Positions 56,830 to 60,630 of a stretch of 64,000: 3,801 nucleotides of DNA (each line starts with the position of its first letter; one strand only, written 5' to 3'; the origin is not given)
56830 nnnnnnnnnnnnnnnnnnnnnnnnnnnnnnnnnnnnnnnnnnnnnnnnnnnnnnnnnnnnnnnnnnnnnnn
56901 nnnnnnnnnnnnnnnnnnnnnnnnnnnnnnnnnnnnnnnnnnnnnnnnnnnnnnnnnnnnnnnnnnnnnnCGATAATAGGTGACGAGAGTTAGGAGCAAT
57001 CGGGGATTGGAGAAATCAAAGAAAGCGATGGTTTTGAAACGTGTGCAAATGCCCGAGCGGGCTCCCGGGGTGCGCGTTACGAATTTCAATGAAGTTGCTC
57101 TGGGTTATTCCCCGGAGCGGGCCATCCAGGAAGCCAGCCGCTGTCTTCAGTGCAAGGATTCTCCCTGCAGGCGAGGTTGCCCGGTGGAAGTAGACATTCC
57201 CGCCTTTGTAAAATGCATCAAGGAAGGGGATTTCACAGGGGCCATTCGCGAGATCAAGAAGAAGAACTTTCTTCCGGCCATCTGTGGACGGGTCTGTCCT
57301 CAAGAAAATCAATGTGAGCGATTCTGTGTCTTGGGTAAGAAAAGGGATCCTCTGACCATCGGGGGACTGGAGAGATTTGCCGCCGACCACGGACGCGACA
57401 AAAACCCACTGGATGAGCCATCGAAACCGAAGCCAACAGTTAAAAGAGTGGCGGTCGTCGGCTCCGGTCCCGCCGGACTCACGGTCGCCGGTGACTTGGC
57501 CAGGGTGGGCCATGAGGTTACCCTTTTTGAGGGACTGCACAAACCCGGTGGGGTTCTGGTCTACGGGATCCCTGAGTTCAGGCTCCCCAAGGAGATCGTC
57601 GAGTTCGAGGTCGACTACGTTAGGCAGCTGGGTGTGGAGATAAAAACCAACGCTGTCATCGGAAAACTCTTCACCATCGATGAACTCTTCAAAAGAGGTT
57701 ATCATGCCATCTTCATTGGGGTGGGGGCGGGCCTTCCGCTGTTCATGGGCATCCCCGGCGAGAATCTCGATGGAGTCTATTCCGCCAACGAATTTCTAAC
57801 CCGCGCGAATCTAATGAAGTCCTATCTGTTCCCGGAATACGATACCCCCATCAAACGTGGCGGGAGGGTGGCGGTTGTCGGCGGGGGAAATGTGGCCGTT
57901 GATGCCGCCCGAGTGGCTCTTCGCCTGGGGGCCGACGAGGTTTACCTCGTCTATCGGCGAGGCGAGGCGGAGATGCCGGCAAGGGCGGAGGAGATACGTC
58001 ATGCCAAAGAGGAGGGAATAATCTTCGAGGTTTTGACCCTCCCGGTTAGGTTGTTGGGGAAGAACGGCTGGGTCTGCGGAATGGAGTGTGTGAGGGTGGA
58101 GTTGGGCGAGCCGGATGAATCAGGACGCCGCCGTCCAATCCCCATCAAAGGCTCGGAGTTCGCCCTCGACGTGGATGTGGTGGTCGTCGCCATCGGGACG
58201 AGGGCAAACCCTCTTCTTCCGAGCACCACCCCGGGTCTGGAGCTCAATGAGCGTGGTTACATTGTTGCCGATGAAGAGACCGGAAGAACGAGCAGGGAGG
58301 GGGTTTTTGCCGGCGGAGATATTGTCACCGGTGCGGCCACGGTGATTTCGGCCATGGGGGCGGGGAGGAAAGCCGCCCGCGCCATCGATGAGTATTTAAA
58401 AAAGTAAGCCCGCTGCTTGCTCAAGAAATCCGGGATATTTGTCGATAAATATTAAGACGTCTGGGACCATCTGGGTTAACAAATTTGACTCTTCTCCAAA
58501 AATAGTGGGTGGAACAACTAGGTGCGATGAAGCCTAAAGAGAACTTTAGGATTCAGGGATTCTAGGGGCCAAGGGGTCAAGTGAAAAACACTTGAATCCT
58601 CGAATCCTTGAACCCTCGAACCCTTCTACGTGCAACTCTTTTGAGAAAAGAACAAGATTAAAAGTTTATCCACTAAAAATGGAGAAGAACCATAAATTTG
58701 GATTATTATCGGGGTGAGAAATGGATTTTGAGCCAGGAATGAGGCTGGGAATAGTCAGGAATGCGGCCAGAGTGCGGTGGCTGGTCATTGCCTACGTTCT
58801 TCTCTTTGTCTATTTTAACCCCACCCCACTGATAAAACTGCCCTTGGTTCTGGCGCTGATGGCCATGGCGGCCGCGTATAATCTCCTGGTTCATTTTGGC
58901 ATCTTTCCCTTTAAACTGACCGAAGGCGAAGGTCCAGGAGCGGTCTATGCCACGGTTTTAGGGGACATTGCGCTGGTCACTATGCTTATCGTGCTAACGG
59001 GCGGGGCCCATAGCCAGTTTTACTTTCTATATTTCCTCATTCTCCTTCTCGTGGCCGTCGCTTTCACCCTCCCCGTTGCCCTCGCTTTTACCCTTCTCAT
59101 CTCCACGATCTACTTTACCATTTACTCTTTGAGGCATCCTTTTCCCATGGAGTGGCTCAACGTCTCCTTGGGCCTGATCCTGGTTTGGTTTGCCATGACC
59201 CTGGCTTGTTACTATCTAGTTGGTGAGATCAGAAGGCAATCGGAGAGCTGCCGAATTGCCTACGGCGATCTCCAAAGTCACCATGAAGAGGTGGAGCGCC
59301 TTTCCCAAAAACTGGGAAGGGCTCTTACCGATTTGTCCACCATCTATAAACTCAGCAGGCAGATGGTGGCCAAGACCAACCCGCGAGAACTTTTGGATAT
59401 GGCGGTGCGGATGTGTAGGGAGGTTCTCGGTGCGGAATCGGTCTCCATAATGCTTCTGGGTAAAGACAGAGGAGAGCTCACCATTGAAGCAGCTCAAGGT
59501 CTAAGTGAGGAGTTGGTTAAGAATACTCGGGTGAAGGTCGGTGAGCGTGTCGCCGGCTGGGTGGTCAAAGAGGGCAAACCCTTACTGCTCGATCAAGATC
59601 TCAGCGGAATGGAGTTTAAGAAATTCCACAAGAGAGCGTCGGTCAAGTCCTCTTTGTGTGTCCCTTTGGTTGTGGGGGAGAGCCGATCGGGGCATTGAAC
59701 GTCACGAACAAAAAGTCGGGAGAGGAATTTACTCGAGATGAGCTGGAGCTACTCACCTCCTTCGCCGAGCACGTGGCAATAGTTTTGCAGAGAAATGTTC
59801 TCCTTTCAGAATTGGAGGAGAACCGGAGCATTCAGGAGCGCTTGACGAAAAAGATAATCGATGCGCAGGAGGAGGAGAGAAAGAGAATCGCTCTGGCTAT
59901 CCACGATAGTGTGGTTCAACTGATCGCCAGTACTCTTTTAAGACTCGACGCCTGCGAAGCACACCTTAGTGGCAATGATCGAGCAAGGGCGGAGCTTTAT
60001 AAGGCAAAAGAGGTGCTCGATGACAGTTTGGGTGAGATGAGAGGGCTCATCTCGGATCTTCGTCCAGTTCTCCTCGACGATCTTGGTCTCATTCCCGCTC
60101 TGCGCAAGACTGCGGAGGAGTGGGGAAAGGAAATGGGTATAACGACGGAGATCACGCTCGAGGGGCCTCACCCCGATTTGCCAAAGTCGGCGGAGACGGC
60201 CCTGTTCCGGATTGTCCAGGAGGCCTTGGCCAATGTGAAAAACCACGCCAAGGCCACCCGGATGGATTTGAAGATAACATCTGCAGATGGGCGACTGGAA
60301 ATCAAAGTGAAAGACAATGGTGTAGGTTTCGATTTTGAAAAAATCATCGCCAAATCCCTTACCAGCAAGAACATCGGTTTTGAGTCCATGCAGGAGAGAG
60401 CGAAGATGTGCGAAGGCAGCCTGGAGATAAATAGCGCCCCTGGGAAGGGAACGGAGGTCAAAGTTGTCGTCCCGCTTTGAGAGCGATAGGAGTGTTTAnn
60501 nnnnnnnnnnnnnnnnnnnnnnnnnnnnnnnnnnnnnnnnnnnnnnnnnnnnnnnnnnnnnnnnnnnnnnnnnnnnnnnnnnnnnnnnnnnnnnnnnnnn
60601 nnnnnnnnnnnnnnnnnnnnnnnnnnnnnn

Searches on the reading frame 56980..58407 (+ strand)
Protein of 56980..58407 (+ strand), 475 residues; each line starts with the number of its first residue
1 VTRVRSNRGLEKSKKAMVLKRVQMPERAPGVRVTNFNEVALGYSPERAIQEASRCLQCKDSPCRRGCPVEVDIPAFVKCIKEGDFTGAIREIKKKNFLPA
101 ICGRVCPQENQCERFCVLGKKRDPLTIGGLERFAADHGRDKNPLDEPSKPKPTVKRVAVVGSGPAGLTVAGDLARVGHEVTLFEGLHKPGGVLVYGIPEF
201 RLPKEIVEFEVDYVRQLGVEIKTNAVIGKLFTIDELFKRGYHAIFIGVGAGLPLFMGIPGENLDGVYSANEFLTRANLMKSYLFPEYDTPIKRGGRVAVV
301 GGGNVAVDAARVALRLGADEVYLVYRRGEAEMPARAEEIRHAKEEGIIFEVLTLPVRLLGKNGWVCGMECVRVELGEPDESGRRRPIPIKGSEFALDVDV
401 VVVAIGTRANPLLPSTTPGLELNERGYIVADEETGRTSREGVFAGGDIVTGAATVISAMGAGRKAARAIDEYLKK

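Call 20: search_protein_families(library=pfam, proteins=[window:56980-58407:+], max_evalue=0.01)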
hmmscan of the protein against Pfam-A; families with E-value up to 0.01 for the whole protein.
window:56980-58407:+ (475 aa): 12 families
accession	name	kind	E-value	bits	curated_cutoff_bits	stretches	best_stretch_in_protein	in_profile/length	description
PF07992.20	Pyr_redox_2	-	4e-44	151.6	26.1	2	156-462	2-291/291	Pyridine nucleotide-disulphide oxidoreductase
PF14691.11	Fer4_20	-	1.3e-42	144.6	25.8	1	32-141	1-111/113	Dihydroprymidine dehydrogenase domain II, 4Fe-4S cluster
PF00070.33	Pyr_redox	-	4.9e-12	46.6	22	2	156-228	1-64/82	Pyridine nucleotide-disulphide oxidoreductase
PF13738.12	Pyr_redox_3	-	2.9e-08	33.8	30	1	293-331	163-200/305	Pyridine nucleotide-disulphide oxidoreductase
PF13450.12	NAD_binding_8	-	1.8e-06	28.6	21.9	1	159-192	1-34/68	NAD(P)-binding Rossmann-like domain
PF01262.27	AlaDh_PNT_C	-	9e-06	25.7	23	1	268-319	4-53/214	Alanine dehydrogenase/PNT, C-terminal domain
PF12831.13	FAD_oxidored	-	9.2e-05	22.3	27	1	157-196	2-41/416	FAD dependent oxidoreductase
PF03486.20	HI0933_like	-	0.00051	20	50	1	156-190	2-36/244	HI0933-like protein Rossmann domain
PF03807.23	F420_oxidored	-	0.0012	19.8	21.6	0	296-340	1-45/94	NADP oxidoreductase coenzyme F420-dependent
PF01266.30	DAO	-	0.0016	18.5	27.9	1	156-190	1-35/353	FAD dependent oxidoreductase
PF00890.30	FAD_binding_2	-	0.0045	16.7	20.4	1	157-192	2-37/414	FAD binding domain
PF01494.25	FAD_binding_3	-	0.0064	16.2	22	1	157-184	4-31/349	FAD binding domain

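Call 36: find_homologous_proteins(query=window:56980-58407:+, max_evalue=1e-100)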
Query window:56980-58407:+ (475 aa): 8000 proteins with E <= 1e-100 among 8000 candidates; the best 120 are listed.
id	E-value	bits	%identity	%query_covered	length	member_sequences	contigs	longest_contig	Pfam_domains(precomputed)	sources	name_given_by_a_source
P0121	0.0e+0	1047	100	98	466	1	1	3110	PF13450.13,PF14691.12,PF07992.21,PF00070.34,PF13738.13,PF01262.28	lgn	-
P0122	0.0e+0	1033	100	97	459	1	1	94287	PF13450.13,PF14691.12,PF07992.21,PF00070.34,PF13738.13,PF01262.28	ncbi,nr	ncbi:MAG: NADPH-dependent glutamate synthase [Actinomycetota bacterium]|nr:NADPH-dependent glutamate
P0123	1.7e-283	959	91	98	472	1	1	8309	PF13450.13,PF14691.12,PF07992.21,PF00070.34,PF13738.13,PF01262.28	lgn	-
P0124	5.6e-264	895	85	98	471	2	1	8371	PF13450.13,PF14691.12,PF07992.21,PF00070.34,PF13738.13,PF01262.28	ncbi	-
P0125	5.6e-243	825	76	99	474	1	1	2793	PF01266.31,PF14691.12,PF07992.21,PF00070.34,PF13738.13,PF01262.28,PF03807.24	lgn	-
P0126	4.0e-239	813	77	97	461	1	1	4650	PF01266.31,PF13241.13,PF14691.12,PF07992.21,PF00070.34,PF02826.26,PF13738.13,PF01262.28,PF03807.24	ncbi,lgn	ncbi:MAG: NADPH-dependent glutamate synthase [Actinomycetota bacterium]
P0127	1.1e-236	805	76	97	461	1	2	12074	PF01266.31,PF14691.12,PF07992.21,PF00070.34,PF13738.13,PF01262.28,PF03807.24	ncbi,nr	ncbi:MAG: NADPH-dependent glutamate synthase [Actinomycetota bacterium]|nr:NADPH-dependent glutamate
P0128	3.1e-232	790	75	96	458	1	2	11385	PF01266.31,PF14691.12,PF07992.21,PF00070.34,PF13738.13,PF01262.28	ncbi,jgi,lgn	-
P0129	1.5e-220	751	73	95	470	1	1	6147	PF01266.31,PF13241.13,PF13450.13,PF14691.12,PF07992.21,PF00070.34,PF02826.26,PF13738.13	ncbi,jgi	jgi:glutamate synthase (NADPH/NADH) small chain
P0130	2.4e-220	751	73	96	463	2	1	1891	PF01266.31,PF13241.13,PF13450.13,PF14691.12,PF07992.21,PF00070.34,PF02826.26,PF13738.13,PF03486.21,PF01262.28,PF03807.24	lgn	-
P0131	1.7e-219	748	73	95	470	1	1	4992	PF01266.31,PF13450.13,PF14691.12,PF07992.21,PF00070.34,PF13738.13,PF01262.28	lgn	-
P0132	9.1e-218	742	72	95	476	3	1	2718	PF01266.31,PF13241.13,PF13450.13,PF14691.12,PF07992.21,PF00070.34,PF13738.13,PF01262.28,PF12831.14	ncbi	-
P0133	8.0e-217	739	71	97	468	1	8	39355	PF13241.13,PF13450.13,PF14691.12,PF07992.21,PF00070.34,PF13738.13,PF01262.28,PF03807.24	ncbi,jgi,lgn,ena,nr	ncbi:MAG: NADPH-dependent glutamate synthase [Deltaproteobacteria bacterium]|nr:NADPH-dependent glut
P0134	1.2e-216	739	71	97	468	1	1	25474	PF13241.13,PF13450.13,PF14691.12,PF07992.21,PF00070.34,PF13738.13,PF01262.28,PF03807.24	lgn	-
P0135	1.4e-216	738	71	97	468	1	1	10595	PF13241.13,PF13450.13,PF14691.12,PF07992.21,PF00070.34,PF13738.13,PF01262.28,PF03807.24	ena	-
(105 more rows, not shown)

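Call 37: find_encoding_contigs(protein=P0123, flank=4000, max_places=3)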
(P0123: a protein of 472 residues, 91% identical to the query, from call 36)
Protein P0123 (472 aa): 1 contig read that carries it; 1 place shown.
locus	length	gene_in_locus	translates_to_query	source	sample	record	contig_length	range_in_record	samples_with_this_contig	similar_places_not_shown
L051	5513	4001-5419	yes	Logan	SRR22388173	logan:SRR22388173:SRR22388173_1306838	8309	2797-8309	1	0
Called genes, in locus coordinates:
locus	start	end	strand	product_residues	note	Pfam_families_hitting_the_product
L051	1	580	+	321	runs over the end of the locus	PF09989:DUF2229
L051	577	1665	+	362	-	PF09989:DUF2229 (faint)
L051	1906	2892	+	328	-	PF01869:BcrAD_BadFG, PF02782:FGGY_C (faint)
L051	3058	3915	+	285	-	PF10418:DHODB_Fe-S_bind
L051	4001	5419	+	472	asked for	PF14691:Fer4_20, PF07992:Pyr_redox_2 (weak), PF01262:AlaDh_PNT_C (faint), PF13738:Pyr_redox_3 (faint), PF00070:Pyr_redox (weak), PF07992:Pyr_redox_2, PF13450:NAD_binding_8 (weak)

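Call 38: find_encoding_contigs(protein=P0124, flank=4000, max_places=3)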
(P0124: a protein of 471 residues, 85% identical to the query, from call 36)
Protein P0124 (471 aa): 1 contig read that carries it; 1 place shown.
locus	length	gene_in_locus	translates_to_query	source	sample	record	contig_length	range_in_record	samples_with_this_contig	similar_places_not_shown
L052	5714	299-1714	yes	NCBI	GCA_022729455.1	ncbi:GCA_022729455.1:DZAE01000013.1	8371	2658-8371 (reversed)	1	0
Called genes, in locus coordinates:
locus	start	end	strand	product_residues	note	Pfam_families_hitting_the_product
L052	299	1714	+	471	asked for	PF14691:Fer4_20, PF01262:AlaDh_PNT_C (faint), PF00070:Pyr_redox (weak), PF07992:Pyr_redox_2, PF13450:NAD_binding_8 (weak), PF13738:Pyr_redox_3 (faint)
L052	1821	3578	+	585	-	PF01590:GAF, PF13185:GAF_2, PF13492:GAF_3, PF07730:HisKA_3, PF02518:HATPase_c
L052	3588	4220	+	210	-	PF00072:Response_reg, PF00196:GerE, PF04545:Sigma70_r4 (weak), PF08281:Sigma70_r4_2 (weak)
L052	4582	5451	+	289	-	PF00753:Lactamase_B, PF23023:Anti-Pycsar_Apyc1 (weak), PF12706:Lactamase_B_2 (weak)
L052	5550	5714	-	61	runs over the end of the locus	-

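Call 39: find_encoding_contigs(protein=P0122, flank=10000, max_places=3)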
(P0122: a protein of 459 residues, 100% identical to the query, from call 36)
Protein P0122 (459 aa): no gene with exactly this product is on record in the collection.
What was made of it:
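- Tried and rejected: P0122 is 100% identical, but its look-up returned nothing on record (call 39).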

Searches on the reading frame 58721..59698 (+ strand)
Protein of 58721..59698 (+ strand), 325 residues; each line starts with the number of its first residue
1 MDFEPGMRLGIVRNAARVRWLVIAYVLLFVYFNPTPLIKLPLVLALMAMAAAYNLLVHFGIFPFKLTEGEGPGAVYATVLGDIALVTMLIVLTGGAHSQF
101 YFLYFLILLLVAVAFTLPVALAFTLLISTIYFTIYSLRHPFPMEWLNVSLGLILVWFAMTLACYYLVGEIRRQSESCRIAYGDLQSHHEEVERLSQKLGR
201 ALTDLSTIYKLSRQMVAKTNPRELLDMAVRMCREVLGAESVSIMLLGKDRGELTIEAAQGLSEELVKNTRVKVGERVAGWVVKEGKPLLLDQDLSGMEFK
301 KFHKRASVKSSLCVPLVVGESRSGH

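Call 20: search_protein_families(library=pfam, proteins=[window:58721-59698:+], max_evalue=0.01)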
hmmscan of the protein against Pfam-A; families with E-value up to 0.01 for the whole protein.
window:58721-59698:+ (325 aa): 3 families
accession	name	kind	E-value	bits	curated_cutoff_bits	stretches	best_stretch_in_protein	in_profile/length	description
PF01590.32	GAF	-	4.4e-09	37.4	22.4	1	221-319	2-98/133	GAF domain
PF13185.12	GAF_2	-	1.1e-07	32.6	28.6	1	219-320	2-100/136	GAF domain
PF13492.12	GAF_3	-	5e-05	24.1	27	1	221-322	2-94/129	GAF domain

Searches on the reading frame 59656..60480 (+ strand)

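Call 20: search_protein_families(library=pfam, proteins=[window:59656-60480:+], max_evalue=0.01)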
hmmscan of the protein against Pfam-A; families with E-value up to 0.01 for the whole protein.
window:59656-60480:+ (274 aa): 6 families
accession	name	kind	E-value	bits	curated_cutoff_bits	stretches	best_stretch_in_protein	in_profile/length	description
PF02518.31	HATPase_c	-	1.8e-12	48.1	26.4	1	180-274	3-109/111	Histidine kinase-, DNA gyrase B-, and HSP90-like ATPase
PF07730.19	HisKA_3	-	2e-12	47.9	24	1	74-138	1-66/68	Histidine kinase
PF13581.12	HATPase_c_2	-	1.4e-05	25.5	27.4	1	149-234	11-88/127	Histidine kinase-like ATPase domain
PF01590.32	GAF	-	1.6e-05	25.9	22.4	1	6-44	97-133/133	GAF domain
PF13185.12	GAF_2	-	4e-05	24.3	28.6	1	7-45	99-136/136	GAF domain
PF13492.12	GAF_3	-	0.0021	18.9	27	1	9-46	93-129/129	GAF domain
